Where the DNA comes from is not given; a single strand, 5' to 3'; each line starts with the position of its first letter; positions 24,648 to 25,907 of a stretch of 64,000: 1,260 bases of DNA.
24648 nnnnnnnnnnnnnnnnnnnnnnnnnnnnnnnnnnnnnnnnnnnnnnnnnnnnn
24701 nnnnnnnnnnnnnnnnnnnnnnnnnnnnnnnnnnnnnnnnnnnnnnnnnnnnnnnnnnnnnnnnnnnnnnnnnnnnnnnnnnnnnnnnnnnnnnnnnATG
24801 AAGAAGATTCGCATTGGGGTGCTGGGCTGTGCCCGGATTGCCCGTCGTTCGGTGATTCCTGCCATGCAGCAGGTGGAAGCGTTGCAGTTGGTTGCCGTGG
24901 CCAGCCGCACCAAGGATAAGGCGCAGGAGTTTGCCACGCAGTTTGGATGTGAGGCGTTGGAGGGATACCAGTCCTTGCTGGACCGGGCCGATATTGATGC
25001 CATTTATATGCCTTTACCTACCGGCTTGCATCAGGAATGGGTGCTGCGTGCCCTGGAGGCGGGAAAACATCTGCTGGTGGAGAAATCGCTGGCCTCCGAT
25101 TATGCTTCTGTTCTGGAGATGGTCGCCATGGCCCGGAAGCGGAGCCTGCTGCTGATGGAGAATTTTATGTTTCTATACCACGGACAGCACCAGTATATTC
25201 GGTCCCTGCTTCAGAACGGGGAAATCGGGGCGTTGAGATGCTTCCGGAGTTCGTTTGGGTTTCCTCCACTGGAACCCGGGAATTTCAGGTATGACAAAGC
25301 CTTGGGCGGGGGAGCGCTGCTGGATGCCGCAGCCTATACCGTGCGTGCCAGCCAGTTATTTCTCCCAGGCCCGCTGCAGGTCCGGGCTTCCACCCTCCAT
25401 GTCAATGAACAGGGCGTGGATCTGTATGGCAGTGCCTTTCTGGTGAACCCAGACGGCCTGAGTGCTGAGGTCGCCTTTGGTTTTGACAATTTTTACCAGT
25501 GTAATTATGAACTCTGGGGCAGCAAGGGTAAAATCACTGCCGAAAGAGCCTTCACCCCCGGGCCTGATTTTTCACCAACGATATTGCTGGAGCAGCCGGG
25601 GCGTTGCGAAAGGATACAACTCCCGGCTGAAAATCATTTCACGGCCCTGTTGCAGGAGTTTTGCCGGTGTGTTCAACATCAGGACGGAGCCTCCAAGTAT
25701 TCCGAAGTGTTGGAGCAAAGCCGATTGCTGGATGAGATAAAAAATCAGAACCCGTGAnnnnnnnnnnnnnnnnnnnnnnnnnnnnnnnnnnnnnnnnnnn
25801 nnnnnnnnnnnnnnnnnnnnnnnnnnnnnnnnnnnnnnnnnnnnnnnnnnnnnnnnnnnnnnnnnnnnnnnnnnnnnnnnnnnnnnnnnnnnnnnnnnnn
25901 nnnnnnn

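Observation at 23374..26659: Complete dTDP-2,6-dideoxyhexose branch inside a Bacteroidota-type surface-glycan operon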

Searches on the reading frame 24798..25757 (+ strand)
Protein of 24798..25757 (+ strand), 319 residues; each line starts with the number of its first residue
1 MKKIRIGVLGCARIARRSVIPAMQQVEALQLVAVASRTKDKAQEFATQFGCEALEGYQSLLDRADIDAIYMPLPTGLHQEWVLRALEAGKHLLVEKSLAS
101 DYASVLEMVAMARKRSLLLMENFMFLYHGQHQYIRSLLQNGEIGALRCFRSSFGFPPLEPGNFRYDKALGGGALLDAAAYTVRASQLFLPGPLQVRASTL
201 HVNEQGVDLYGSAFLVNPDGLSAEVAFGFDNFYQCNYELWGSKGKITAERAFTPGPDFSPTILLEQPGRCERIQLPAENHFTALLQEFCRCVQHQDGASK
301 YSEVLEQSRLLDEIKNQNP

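Call 3: search_protein_families(library=pfam, proteins=[window:24798-25757:+], max_evalue=0.001)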
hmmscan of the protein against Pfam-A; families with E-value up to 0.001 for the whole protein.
window:24798-25757:+ (319 aa): 2 families
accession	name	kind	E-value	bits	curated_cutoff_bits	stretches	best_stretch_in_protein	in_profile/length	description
PF01408.29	GFO_IDH_MocA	-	9.3e-24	84.9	24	1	4-123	1-120/120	Oxidoreductase family, NAD-binding Rossmann fold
PF22725.1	GFO_IDH_MocA_C3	-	5.6e-18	65.6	27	1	131-246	1-123/124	GFO/IDH/MocA C-terminal domain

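Call 4: search_protein_families(library=ncbifam, proteins=[window:24798-25757:+], max_evalue=0.001)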
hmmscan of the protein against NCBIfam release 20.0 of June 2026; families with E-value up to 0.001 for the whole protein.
window:24798-25757:+ (319 aa): 8 families
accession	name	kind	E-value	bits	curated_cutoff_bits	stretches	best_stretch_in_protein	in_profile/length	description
TIGR04380.1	myo_inos_iolG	equivalog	2.7e-23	82.4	355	1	3-168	1-165/330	inositol 2-dehydrogenase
NF041392.1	XylDh_Gfo6_Halo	equivalog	7.4e-18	64.4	350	1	3-295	16-318/350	D-xylose 1-dehydrogenase Gfo6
NF040723.1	UDP-GlcNAcDh_Arch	equivalog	1.8e-17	63.8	450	1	4-146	1-141/302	UDP-N-acetylglucosamine 3-dehydrogenase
NF008607.0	PRK11579.1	subfamily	2.8e-15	56.1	330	1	2-215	3-216/346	oxidoreductase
NF052479.1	LevoglcsnDh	equivalog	2.7e-14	52.6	650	1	33-186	40-199/386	levoglucosan dehydrogenase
NF052679.1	InsChiInosDhIolG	equivalog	1.3e-11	44.1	540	1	4-146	3-148/343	bifunctional inositol 2-dehydrogenase/D-chiro-inositol 1-dehydrogenase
NF058563.1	BT_2159_fam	equivalog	2.8e-10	39.7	650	1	4-162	1-159/350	disaccharide 3-dehydrogenase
NF007574.0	PRK10206.1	equivalog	9.4e-05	21.6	352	1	11-121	10-121/345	oxidoreductase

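Call 6: search_solved_structures(query=window:24798-25757:+, max_evalue=0.001, show_alignments=2)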
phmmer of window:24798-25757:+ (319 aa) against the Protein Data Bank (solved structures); distinct sequences matched with E-value up to 0.001: 81 (the best 60 are shown).
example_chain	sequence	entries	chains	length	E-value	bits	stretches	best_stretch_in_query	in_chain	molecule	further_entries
3rbv_A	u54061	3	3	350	2.5e-79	269.7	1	3-315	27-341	Sugar 3-ketoreductase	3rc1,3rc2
3rc7_A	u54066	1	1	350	9.2e-79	267.9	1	3-315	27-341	Sugar 3-ketoreductase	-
3rcb_A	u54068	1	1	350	9.2e-79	267.9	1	3-315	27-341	Sugar 3-ketoreductase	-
3rc9_A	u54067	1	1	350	1.8e-78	267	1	3-315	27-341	Sugar 3-ketoreductase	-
4had_A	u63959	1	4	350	6.7e-36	127.1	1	3-214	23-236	Probable oxidoreductase protein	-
1ydw_A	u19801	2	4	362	2.2e-28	102.5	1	3-247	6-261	AX110P-like protein | Probable oxidoreductase At4g09670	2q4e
5a02_A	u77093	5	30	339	1.1e-24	90.4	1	3-292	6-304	ALDOSE-ALDOSE OXIDOREDUCTASE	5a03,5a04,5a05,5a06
2glx_A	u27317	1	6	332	1.8e-21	79.8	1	5-291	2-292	1,5-anhydro-D-fructose reductase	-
3evn_A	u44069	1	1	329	1.4e-19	73.5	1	2-190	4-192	Oxidoreductase, Gfo/Idh/MocA family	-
4koa_A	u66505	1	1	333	6.3e-19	71.4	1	4-281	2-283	1,5-anhydro-D-fructose reductase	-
2o48_X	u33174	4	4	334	8.3e-19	71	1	20-217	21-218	Dimeric dihydrodiol dehydrogenase | Trans-1,2-dihydrobenzene-1,2-diol dehydrogenase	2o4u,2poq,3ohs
1zh8_A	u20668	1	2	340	9.1e-18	67.6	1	1-247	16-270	oxidoreductase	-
1ofg_A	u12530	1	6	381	1.1e-17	67.3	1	6-311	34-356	GLUCOSE-FRUCTOSE OXIDOREDUCTASE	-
1ryd_A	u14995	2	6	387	1.1e-17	67.3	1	6-311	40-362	glucose-fructose oxidoreductase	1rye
1h6a_A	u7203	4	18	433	1.6e-17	66.8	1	6-310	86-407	PRECURSOR FORM OF GLUCOSE-FRUCTOSE OXIDOREDUCTASE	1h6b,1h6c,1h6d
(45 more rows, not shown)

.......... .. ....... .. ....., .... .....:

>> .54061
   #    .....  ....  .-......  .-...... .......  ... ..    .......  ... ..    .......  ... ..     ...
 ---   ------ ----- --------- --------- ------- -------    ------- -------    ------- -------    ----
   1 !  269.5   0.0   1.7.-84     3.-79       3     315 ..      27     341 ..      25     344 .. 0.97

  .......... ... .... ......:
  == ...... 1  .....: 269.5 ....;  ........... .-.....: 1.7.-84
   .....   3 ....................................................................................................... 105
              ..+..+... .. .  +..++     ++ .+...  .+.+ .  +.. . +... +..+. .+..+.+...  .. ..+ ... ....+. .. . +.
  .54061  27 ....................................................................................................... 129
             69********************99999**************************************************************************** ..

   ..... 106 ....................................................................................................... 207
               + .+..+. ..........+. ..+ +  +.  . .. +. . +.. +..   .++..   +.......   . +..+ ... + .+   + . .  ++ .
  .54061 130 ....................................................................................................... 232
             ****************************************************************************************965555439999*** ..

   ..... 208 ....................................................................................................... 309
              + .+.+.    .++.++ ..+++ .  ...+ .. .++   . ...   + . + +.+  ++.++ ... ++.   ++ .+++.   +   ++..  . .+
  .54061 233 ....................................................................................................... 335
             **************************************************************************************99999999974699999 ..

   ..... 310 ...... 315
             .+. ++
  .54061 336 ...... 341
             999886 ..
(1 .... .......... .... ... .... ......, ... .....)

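Call 37: list_cluster_members(proteins=[P0001, P0241, window:24798-25754:+])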
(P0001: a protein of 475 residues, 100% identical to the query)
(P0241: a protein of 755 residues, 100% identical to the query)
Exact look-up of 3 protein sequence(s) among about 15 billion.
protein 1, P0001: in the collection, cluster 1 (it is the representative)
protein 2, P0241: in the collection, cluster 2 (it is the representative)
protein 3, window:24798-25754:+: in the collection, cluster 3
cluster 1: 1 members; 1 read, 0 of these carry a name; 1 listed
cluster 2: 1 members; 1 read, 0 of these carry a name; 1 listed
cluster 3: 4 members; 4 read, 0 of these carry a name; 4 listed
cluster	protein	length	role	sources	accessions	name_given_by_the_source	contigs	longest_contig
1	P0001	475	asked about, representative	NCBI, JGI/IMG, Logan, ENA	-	-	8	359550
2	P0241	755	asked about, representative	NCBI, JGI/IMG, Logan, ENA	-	-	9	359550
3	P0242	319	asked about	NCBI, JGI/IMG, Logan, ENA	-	-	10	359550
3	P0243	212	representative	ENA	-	-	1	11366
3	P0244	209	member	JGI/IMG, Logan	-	-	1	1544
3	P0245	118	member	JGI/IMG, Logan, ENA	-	-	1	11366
